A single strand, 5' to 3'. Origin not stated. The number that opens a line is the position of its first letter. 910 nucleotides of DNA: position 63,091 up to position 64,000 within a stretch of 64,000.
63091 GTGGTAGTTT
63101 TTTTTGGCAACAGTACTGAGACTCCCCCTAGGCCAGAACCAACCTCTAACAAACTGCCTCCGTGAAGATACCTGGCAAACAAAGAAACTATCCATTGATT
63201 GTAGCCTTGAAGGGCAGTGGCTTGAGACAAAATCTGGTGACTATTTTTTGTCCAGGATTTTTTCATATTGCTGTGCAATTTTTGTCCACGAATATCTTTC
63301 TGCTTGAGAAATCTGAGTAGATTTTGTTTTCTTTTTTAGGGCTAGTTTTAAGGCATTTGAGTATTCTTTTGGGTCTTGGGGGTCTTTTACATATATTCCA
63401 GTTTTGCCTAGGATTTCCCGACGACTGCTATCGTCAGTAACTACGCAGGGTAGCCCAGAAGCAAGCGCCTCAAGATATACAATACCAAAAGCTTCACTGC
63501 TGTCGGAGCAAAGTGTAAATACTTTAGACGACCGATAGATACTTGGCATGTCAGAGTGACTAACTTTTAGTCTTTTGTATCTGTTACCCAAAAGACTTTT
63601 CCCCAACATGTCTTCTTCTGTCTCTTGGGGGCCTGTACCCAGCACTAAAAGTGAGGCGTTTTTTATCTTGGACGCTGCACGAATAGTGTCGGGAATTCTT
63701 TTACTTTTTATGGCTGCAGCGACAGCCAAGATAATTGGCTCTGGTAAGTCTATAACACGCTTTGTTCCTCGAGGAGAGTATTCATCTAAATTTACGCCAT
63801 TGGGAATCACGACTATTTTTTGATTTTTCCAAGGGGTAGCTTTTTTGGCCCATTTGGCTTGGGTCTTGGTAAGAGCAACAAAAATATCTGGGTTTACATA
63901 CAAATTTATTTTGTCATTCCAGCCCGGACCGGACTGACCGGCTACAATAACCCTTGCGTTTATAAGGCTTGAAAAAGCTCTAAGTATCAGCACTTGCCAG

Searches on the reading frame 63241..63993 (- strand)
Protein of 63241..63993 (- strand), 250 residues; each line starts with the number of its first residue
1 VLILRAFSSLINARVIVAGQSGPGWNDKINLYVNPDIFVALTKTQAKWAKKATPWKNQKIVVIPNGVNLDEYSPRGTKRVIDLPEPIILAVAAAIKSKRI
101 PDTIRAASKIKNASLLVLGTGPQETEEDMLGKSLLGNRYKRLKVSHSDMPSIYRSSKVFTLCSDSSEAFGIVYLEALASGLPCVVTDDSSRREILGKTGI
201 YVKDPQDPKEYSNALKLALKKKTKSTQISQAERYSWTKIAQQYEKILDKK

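Call 11: search_protein_families(library=pfam, proteins=[window:63241-63993:-], max_evalue=0.001)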
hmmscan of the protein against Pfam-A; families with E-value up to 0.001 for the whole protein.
window:63241-63993:- (250 aa): 4 families
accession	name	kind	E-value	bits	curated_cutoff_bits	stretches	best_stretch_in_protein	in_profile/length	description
PF00534.26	Glycos_transf_1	-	2.7e-23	82.8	26.4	1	81-232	11-169/172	Glycosyl transferases group 1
PF13692.12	Glyco_trans_1_4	-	7.7e-19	68.8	27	1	86-219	2-140/142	Glycosyl transferases group 1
PF20706.3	GT4-conflict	-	0.0003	20.3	26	1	108-197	229-322/385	Family 4 Glycosyltransferase in conflict systems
PF13439.12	Glyco_transf_4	-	0.00044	20.8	28.5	0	32-70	131-169/170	Glycosyltransferase Family 4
